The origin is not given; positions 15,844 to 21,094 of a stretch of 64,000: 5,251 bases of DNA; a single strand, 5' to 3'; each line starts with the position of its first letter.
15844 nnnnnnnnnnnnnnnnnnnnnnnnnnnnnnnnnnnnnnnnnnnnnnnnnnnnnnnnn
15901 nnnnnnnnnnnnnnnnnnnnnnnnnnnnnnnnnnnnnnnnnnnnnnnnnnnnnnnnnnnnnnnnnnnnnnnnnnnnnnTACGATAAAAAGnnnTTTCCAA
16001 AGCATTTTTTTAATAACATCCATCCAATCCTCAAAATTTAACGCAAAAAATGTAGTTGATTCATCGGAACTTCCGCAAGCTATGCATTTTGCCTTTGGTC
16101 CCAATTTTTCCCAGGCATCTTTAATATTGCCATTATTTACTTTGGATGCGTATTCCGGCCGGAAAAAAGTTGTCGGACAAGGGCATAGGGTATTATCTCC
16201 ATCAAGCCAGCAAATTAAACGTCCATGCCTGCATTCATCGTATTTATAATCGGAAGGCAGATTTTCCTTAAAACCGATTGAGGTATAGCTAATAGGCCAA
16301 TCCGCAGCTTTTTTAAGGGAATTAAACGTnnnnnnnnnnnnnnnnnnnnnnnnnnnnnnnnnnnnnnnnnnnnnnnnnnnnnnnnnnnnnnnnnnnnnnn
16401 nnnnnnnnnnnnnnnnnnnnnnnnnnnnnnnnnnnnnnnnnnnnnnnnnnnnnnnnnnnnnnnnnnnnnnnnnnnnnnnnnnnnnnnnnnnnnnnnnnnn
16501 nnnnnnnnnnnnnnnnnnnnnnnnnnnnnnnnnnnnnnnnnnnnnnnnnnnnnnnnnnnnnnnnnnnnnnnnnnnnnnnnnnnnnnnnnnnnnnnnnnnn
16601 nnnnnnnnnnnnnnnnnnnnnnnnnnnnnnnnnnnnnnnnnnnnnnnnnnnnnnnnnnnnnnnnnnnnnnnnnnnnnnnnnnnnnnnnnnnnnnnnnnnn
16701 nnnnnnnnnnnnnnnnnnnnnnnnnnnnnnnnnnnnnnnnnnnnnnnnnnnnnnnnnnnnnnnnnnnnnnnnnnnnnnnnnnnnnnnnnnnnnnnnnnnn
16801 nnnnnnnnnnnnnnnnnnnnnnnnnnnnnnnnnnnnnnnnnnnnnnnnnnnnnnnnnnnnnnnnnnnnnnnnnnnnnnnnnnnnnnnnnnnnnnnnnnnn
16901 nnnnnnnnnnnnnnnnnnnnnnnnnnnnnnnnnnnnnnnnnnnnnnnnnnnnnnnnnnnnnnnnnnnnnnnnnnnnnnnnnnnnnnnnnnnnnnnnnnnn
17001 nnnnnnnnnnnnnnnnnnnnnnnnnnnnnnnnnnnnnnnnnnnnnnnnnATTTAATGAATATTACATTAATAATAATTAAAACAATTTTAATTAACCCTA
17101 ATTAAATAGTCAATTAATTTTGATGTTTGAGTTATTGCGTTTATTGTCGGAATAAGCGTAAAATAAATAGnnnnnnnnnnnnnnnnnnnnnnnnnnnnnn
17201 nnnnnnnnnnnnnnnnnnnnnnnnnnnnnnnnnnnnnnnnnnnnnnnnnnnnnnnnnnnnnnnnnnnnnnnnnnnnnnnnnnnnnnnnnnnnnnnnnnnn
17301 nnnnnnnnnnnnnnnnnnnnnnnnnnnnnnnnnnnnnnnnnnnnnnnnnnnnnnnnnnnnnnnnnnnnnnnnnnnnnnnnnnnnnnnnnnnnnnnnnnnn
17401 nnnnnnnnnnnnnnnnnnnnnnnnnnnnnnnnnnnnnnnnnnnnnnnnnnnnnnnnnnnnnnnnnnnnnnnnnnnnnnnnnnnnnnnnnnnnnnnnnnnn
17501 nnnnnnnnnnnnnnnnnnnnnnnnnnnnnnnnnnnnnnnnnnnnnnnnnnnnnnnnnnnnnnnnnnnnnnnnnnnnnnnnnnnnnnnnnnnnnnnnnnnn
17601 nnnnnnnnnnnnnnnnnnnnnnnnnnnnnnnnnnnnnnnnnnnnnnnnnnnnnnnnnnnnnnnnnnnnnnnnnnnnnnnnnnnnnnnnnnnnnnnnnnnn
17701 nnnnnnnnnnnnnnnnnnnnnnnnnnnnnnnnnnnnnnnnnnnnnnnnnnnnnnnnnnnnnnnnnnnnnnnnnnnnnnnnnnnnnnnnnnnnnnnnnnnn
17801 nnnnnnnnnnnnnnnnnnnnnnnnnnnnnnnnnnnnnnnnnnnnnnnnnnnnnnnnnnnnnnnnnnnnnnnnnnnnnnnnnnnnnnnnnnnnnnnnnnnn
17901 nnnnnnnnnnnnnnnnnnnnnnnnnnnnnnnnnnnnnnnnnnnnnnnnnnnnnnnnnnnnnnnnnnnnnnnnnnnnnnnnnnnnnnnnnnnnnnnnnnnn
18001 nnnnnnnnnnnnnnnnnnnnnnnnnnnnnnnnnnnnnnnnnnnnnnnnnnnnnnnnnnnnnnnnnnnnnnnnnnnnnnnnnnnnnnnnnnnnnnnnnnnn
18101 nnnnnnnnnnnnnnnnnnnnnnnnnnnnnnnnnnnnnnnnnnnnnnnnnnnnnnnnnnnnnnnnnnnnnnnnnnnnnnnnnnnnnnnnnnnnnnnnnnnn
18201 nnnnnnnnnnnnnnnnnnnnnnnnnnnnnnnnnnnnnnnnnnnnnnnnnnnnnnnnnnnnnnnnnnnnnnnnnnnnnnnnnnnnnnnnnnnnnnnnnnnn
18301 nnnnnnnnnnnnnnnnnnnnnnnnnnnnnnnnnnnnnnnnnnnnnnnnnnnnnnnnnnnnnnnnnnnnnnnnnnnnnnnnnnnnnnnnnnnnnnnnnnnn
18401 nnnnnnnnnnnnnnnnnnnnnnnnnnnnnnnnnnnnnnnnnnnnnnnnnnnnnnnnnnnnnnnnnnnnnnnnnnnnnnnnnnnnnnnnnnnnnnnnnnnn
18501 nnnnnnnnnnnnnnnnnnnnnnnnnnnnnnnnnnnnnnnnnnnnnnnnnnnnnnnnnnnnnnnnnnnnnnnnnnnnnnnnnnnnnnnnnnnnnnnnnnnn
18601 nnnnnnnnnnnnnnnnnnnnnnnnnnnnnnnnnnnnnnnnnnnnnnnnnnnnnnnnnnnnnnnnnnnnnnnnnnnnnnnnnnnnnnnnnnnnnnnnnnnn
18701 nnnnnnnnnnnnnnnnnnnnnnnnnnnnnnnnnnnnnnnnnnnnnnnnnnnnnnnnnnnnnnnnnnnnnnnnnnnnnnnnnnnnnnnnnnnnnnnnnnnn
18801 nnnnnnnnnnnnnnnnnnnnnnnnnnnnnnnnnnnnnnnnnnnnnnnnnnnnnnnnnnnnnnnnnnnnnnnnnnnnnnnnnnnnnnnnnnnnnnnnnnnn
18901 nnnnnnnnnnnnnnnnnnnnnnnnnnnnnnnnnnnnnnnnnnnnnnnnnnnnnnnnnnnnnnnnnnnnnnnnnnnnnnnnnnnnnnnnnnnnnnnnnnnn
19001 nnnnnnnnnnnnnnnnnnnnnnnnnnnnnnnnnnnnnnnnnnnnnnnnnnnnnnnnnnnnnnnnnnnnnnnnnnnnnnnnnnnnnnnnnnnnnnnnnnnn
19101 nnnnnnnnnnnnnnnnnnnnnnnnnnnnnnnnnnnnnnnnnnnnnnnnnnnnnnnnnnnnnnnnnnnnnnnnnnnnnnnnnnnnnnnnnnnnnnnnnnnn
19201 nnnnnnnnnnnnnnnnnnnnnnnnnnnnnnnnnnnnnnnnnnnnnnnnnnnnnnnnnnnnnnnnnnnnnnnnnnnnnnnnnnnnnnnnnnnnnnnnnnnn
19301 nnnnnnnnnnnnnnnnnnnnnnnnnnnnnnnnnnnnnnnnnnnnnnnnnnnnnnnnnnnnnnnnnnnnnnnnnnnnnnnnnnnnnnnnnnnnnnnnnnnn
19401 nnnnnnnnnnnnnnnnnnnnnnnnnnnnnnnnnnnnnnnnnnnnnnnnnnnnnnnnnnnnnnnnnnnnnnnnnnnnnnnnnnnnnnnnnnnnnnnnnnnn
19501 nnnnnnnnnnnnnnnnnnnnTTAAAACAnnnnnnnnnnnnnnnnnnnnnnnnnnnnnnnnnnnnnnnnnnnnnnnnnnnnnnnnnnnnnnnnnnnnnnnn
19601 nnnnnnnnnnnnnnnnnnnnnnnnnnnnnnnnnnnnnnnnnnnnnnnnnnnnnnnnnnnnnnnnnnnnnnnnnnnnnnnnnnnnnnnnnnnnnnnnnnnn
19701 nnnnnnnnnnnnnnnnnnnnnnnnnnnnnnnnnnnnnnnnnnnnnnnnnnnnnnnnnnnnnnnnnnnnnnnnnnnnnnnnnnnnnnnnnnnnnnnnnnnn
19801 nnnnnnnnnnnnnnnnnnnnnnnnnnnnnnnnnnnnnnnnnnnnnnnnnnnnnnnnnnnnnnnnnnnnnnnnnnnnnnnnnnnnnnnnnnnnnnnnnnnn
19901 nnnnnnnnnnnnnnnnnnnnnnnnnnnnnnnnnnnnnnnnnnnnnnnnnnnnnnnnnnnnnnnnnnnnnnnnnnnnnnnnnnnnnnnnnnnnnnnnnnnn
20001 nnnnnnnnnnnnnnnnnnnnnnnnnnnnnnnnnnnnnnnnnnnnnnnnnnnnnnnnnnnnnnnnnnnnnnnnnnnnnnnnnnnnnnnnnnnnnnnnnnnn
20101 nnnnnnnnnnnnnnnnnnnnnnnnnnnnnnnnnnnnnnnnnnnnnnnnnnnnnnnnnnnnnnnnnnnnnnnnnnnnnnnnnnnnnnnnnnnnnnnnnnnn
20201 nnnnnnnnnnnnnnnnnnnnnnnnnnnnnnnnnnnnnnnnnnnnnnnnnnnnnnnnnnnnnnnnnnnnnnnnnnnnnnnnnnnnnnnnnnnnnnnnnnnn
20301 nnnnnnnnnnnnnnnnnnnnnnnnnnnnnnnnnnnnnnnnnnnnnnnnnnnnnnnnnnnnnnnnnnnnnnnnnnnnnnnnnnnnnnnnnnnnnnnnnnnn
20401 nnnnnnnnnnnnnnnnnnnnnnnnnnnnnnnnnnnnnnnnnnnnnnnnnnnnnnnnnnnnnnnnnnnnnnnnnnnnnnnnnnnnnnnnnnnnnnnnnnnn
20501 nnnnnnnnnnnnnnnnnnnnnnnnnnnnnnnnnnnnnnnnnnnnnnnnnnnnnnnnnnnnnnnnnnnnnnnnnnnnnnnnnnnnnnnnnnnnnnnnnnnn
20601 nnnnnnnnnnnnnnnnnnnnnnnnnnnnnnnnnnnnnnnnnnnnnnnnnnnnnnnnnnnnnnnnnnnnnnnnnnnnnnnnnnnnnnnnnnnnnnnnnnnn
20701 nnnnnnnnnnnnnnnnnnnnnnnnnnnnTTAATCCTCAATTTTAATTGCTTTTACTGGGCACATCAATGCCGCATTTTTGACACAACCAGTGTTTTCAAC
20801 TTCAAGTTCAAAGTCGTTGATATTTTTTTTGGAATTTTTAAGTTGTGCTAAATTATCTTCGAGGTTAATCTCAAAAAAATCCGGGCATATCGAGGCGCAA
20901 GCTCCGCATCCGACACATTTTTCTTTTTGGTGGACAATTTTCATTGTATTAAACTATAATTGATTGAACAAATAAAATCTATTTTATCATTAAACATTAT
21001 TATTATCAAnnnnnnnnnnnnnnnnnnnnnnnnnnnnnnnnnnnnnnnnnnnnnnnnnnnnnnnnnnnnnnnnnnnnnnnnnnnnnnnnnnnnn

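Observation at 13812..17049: Candidate novel radical-SAM maturation system: SPASM-type rSAM + 22-Cys protein with four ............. repeats + SDR reductase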

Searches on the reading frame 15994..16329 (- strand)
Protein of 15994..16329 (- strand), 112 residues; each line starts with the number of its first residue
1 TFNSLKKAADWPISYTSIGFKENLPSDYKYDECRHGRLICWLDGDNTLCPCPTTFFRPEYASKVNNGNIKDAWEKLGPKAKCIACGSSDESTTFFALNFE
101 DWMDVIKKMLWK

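Call 70: search_protein_families(library=ncbifam, proteins=[window:15994-16329:-], max_evalue=5)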
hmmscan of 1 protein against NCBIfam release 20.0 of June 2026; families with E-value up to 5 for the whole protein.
seq(112 aa): 0 families

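Call 71: search_protein_families(library=pfam, proteins=[window:15994-16329:-], max_evalue=5)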
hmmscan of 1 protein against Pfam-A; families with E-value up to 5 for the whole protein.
seq(112 aa): 0 families

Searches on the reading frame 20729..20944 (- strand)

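Call 76: search_protein_families(library=pfam, proteins=[window:20729-20944:-], max_evalue=0.0001)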
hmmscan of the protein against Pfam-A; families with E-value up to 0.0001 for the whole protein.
window:20729-20944:- (71 aa): 9 families
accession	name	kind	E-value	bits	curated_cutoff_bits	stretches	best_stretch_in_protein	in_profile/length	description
PF13459.11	Fer4_15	-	1.5e-13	51.7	22.4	1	7-69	5-66/66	4Fe-4S single cluster domain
PF13370.11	Fer4_13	-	1.2e-12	48.7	24.5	1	7-68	3-57/58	4Fe-4S single cluster domain of Ferredoxin I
PF00037.32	Fer4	-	6.2e-08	32.6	21.1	1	4-21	2-19/24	4Fe-4S binding domain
PF12837.12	Fer4_6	-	2.6e-06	27.5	25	1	2-21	1-20/24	4Fe-4S binding domain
PF25160.1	LdpA_Fe-S-bd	-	2.7e-06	27.5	27.6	0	6-21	24-39/49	LdpA Fe-S cluster-binding domain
PF12838.12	Fer4_7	-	3.8e-06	27.7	27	0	3-21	31-49/52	4Fe-4S dicluster domain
PF12797.12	Fer4_2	-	7.4e-06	26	24.5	1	3-21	3-21/22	4Fe-4S binding domain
PF13237.11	Fer4_10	-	1.7e-05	25.1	25.5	1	2-54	1-42/53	4Fe-4S dicluster domain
PF12800.12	Fer4_4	-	4.7e-05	23.8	24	1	8-21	2-15/17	4Fe-4S binding domain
